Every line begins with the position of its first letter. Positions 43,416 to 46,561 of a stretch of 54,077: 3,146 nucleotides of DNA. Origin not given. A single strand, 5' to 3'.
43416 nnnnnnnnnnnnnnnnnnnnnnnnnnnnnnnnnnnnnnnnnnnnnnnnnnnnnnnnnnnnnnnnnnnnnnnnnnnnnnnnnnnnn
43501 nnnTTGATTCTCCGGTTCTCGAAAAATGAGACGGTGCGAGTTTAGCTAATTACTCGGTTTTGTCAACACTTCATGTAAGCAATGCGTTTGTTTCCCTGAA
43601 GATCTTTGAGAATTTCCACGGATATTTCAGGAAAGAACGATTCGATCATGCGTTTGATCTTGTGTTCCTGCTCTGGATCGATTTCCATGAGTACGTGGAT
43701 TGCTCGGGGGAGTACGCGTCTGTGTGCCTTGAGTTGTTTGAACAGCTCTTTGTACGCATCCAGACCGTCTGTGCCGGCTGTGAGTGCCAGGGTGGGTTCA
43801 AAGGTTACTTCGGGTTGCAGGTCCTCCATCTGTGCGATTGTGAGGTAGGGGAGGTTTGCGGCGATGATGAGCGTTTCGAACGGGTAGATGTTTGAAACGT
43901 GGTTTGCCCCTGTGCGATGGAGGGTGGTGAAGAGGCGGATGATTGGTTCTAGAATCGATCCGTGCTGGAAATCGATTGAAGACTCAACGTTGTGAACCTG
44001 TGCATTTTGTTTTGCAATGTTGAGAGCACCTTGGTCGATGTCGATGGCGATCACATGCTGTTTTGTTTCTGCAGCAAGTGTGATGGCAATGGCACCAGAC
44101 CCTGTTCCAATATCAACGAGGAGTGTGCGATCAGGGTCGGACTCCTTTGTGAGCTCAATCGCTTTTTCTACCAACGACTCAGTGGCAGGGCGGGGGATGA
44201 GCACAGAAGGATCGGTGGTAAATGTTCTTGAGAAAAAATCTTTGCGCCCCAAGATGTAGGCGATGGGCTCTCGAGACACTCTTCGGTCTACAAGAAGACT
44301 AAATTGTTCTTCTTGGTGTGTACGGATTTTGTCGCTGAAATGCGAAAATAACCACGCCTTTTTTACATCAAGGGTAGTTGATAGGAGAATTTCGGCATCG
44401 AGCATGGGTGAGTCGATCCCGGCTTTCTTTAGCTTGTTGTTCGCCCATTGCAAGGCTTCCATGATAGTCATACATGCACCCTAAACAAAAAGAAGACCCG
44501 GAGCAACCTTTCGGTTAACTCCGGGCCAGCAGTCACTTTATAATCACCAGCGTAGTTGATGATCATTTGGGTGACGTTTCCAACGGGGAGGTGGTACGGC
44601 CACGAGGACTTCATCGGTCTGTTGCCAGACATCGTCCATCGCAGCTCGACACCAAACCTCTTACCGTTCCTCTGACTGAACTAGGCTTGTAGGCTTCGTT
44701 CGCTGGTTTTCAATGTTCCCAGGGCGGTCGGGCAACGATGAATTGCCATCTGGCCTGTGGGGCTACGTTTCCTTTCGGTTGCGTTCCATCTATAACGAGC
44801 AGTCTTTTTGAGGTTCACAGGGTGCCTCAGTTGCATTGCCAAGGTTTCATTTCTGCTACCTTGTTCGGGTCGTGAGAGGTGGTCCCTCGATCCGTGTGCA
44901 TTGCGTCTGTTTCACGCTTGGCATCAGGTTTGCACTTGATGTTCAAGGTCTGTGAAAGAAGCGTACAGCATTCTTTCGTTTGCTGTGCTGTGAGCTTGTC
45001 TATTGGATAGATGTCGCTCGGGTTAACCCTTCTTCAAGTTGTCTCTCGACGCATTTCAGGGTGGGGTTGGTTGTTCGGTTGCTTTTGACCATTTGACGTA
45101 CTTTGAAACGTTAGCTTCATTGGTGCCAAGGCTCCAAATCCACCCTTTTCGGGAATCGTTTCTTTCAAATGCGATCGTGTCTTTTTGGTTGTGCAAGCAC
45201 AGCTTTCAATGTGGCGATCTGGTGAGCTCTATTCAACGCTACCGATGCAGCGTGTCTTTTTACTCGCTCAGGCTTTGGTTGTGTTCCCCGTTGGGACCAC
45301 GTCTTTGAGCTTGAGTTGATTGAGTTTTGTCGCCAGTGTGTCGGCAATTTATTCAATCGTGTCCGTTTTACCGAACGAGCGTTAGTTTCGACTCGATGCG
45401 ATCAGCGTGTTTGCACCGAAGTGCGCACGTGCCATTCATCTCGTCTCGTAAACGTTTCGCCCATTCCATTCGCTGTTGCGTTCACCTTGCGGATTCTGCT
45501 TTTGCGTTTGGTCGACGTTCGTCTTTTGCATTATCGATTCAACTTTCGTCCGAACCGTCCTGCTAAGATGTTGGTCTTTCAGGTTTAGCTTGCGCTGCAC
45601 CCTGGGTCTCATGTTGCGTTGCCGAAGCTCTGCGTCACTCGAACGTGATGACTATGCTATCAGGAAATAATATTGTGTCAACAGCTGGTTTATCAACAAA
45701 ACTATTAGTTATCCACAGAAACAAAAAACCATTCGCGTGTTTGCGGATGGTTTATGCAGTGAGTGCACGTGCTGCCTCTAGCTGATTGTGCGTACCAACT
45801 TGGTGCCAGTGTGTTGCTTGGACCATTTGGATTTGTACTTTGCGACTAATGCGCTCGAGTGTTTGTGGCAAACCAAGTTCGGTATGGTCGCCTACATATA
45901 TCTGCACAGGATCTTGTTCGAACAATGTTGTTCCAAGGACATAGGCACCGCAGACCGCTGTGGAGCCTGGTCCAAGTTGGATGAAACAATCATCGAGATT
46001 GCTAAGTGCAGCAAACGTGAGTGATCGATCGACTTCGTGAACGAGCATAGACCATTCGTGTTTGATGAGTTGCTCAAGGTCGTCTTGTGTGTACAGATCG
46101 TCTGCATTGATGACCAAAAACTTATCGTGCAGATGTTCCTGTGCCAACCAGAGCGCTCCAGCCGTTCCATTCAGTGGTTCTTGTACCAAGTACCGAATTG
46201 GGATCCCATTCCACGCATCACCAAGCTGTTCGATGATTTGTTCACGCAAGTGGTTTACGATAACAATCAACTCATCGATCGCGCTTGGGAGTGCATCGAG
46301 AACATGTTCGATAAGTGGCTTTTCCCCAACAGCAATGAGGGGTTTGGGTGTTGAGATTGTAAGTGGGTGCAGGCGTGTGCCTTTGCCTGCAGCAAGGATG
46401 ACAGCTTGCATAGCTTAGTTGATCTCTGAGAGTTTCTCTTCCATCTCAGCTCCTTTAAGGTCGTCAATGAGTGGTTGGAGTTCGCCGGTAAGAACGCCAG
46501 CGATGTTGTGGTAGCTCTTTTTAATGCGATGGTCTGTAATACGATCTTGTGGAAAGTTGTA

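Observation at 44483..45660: A ~1.17-kb ORF-poor promoter-to-terminator unit splits prfA and prmC: candidate large structured ncRNA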

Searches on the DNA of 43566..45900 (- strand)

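Call 4: search_rna_families(source=window, start=44300, end=45900, threshold=evalue, max_evalue=10, show_alignments=3)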
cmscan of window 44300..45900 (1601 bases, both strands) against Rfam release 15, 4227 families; matches with E-value up to 10: 2.
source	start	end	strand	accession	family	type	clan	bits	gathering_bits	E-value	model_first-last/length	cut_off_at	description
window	44370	44384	-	RF00498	EAV_LTH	Cis-reg; leader;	-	15.7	70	2.4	19-33/45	no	Equine arteritis virus leader TRS hairpin (LTH)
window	44355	44397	+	RF00612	SNORD75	Gene; snRNA; snoRNA; CD-box;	-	13.7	50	6.7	1-62/62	no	Small nucleolar RNA SNORD75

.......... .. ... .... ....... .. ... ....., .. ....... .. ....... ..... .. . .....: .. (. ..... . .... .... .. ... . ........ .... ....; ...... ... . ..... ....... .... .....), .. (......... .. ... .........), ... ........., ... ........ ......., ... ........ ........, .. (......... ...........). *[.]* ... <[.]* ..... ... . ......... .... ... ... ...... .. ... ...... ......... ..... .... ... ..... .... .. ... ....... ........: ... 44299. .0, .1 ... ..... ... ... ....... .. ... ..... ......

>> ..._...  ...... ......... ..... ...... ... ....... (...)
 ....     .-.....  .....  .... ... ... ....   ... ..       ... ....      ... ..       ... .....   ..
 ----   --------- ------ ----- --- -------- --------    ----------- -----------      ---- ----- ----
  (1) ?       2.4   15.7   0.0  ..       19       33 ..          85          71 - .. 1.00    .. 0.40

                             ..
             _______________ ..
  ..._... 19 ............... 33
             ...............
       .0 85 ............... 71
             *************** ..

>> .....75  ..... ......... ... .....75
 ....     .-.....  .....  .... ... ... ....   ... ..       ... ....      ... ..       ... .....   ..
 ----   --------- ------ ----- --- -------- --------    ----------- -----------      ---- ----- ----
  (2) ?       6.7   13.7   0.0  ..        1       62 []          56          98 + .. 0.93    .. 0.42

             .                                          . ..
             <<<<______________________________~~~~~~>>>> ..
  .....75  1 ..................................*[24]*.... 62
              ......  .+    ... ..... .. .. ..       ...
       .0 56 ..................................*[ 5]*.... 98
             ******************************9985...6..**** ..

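Call 29: search_rna_families(sources=[L002, L003, L007, L008, L011, L017, L026, L027, L034, L050, L053, L055, L056], threshold=gathering)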
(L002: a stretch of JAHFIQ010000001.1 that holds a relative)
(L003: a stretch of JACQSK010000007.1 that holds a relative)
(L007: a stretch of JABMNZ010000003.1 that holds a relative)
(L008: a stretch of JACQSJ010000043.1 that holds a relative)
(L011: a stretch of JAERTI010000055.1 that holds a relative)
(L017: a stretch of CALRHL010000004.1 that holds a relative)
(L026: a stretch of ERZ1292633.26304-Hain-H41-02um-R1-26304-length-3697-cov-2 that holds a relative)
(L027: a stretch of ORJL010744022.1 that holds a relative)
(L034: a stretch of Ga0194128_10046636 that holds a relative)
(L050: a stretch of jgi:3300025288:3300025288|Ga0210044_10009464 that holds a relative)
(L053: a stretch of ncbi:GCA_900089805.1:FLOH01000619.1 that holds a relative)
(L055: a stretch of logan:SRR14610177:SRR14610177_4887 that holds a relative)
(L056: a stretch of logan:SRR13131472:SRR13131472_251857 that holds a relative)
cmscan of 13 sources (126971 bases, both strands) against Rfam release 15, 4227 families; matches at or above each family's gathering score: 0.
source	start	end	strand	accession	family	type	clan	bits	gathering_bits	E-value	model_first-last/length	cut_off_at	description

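Call 58: build_rna_model(alignment_id=A3, structure=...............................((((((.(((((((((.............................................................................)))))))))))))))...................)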
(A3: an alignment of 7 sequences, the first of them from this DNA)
Model R1 built from alignment A3 (7 sequences, 158 columns); structure: as given.
model positions 140; base pairs 15; branch points 0; effective number of sequences 5.14; information 0.59 bits per position. Calibrated on 0.2 Mb of random sequence (short: E-values are rough).
structure used (alignment columns):
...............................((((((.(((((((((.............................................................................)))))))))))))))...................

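Call 59: search_with_rna_model(model_id=R1, sources=[window, L001, L002, L003, L004, L005, L006, L007, L008, L009, L010, L011, L012, L013, L014, L015, L016, L017, L018, L019, L020, L021, L026, L027, L030, L034, L036, L038, L039, L041, L050, L053, L055, L056, L022, L028, L033, L040], max_evalue=1, make_alignment=true)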
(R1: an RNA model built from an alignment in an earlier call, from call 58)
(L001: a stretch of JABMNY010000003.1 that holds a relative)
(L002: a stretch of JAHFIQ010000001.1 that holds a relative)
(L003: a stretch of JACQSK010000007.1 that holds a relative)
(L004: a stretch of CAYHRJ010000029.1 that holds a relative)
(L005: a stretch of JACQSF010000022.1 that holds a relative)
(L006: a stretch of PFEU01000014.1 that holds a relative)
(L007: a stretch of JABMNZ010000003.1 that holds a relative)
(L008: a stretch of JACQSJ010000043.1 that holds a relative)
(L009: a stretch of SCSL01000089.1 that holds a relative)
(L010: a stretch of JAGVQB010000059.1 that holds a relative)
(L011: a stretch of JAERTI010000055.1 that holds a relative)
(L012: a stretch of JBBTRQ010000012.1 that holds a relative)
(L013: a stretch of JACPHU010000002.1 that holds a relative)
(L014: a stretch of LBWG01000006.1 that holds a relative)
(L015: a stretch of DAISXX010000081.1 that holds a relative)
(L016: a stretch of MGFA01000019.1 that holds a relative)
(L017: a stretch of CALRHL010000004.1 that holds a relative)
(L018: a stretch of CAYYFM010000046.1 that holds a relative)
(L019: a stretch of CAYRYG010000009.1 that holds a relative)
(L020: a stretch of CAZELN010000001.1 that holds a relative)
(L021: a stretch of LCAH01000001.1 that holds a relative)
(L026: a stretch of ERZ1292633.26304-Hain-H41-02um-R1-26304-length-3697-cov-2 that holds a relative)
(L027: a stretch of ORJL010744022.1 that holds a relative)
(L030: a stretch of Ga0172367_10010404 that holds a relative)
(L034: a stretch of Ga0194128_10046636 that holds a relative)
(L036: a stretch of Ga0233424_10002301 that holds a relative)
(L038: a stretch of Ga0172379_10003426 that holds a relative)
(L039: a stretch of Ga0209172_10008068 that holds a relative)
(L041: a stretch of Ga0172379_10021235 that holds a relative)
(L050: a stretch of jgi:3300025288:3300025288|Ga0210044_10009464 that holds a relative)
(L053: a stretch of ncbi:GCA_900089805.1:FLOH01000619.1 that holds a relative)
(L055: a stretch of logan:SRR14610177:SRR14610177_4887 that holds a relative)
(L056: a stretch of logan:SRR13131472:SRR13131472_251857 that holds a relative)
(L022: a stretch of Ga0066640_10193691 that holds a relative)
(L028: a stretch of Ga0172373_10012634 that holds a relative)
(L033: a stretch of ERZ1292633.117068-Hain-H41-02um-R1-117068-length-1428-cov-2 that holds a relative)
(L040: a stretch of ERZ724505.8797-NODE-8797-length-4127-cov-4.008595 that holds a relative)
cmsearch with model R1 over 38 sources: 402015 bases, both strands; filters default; matches with E-value up to 1: 15.
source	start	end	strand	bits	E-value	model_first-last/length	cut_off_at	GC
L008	5775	5913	+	123.2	8.4e-37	1-140/140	no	0.58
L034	1081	1226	+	113.7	9.3e-34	1-140/140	no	0.62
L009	5765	5903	+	112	3.3e-33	1-140/140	no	0.55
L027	3737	3853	+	96.6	2.8e-28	1-140/140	no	0.58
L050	3018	3135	+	75.9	1.3e-21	1-140/140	no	0.6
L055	4764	4877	+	72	2.2e-20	1-140/140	no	0.63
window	44570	44684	-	69.3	1.7e-19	1-140/140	no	0.57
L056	1557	1743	+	31.6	2.2e-07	1-140/140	no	0.57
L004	5723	5861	+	31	3.2e-07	1-140/140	no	0.54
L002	5775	5915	+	30.3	5.7e-07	1-140/140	no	0.55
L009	5779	5885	-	29.3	1.2e-06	23-128/140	no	0.58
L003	5799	5932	+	28.1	2.7e-06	1-140/140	no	0.61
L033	1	23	+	16.9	0.011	118-140/140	5'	0.52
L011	5636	5754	+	14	0.098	1-140/140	no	0.62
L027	3756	3834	-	13.6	0.13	23-121/140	no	0.63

Alignment A4: 15 matches aligned to the model, 275 columns, each read 5' to 3' on its own strand. Consensus structure (alignment columns), stored with it:
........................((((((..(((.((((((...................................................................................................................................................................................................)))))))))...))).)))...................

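Call 65: search_with_rna_model(model_id=R1, sources=[L057, L058, L059, L060, L061, L062, L063, L064, L065, L066, L067, L068, L069, L070, L071, L072, L073, L074, L075, L076, L077, L078, L079, L080, L081, L082, L083, L084, L085, L086, L087, L088, L089, L090, L091, L092, L093], max_evalue=0.1)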
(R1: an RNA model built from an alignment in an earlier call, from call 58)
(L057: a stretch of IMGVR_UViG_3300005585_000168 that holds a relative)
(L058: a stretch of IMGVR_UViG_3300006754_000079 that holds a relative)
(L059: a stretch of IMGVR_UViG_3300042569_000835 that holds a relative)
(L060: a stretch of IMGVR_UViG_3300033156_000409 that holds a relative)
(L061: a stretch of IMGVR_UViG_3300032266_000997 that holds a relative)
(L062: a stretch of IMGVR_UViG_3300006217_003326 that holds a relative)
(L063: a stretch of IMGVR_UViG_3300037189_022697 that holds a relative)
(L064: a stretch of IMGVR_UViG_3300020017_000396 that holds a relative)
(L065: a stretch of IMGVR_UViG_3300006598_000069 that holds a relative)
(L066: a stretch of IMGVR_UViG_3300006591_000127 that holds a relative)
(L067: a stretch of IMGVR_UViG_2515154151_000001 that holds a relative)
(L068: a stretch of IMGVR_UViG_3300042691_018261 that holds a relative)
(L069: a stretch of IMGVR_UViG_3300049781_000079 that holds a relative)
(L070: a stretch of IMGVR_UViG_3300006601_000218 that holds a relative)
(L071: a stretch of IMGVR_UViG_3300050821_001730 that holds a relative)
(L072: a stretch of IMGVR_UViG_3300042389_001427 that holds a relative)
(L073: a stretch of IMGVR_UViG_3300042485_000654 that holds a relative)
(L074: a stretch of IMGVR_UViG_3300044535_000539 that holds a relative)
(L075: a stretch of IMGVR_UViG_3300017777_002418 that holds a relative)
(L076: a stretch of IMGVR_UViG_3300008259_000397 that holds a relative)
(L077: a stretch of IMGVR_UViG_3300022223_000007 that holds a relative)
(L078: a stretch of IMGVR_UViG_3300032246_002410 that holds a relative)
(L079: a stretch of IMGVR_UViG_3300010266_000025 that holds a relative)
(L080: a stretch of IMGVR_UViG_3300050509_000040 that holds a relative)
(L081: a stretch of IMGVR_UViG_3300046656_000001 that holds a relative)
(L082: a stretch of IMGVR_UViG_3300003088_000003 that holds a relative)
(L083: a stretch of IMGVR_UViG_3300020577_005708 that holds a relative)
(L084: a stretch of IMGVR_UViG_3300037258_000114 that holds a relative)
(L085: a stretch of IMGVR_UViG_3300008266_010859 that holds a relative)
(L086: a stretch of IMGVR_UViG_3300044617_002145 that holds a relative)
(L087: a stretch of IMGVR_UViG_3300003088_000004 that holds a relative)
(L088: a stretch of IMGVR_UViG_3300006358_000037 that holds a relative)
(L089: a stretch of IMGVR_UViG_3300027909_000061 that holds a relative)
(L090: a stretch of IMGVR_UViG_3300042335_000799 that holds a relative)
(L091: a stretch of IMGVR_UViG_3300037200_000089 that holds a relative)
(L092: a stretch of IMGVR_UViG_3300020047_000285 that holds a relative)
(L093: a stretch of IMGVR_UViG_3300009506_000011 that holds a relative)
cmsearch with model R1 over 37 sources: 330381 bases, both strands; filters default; matches with E-value up to 0.1: 6.
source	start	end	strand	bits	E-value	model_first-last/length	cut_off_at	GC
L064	1025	1121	+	22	0.00021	1-140/140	no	0.48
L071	10276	10388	+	20.6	0.0006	1-140/140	no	0.57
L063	4393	4461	+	15.4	0.028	1-140/140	no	0.59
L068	2157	2226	-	13.9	0.081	1-140/140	no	0.51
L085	4143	4212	+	13.9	0.081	1-140/140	no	0.51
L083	10434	10477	-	13.7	0.096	1-140/140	no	0.57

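Call 79: search_rna_families(sources=[L034, L026], threshold=evalue, max_evalue=1)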
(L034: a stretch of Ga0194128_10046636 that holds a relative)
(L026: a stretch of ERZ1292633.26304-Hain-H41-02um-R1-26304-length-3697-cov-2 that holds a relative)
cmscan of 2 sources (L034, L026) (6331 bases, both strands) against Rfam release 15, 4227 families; matches with E-value up to 1: 6.
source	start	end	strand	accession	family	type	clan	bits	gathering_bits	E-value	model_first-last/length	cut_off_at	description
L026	1575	1667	+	RF03703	mir-3622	Gene; miRNA;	-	28.9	78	0.042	1-84/84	no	mir-3622 microRNA precursor family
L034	2265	2373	-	RF03816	MIR6297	Gene; miRNA;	-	25.3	114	0.26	1-107/107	no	MIR6297 microRNA precursor family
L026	1575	1667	-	RF03703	mir-3622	Gene; miRNA;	-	24.2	78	0.58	1-84/84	no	mir-3622 microRNA precursor family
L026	1999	2095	+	RF02220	ZNRD1-AS1_3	Gene; lncRNA;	-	23.2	60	0.11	1-104/104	no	ZNRD1 antisense RNA 1 conserved region 3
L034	2338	2373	-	RF03299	mir-1000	Gene; miRNA;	-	22.6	50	0.16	1-72/72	no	mir-1000 microRNA precursor family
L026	1256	1312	+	RF01739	Glutamine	Cis-reg; riboswitch;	-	20.5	35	0.8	1-53/53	no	Glutamine riboswitch aptamer (glnA leader)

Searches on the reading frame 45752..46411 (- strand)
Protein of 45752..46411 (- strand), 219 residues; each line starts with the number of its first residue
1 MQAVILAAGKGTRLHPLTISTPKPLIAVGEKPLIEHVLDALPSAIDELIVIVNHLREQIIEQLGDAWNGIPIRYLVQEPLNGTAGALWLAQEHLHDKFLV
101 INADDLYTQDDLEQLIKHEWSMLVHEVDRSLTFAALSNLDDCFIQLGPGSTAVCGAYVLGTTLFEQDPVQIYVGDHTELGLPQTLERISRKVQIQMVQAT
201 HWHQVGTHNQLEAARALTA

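Call 55: search_protein_families(library=pfam, proteins=[window:45752-46411:-], max_evalue=0.00001)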
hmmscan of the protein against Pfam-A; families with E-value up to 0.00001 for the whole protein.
window:45752-46411:- (219 aa): 3 families
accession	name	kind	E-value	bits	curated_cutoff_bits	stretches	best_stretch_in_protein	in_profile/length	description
PF00483.29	NTP_transferase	-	2.8e-27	96.3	21.2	1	3-118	2-123/245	Nucleotidyl transferase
PF12804.13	NTP_transf_3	-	2.9e-15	57.2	27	1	3-118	1-110/160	MobA-like NTP transferase domain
PF01128.25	IspD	-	5.2e-06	26.8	27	0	1-64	1-63/221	2-C-methyl-D-erythritol 4-phosphate cytidylyltransferase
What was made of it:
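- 45719..45752 (-): Intrinsic terminator of the upstream nucleotidyltransferase gene. It marks the upstream boundary of the unit. The NTase gene was identified by Pfam PF00483 (call 55).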
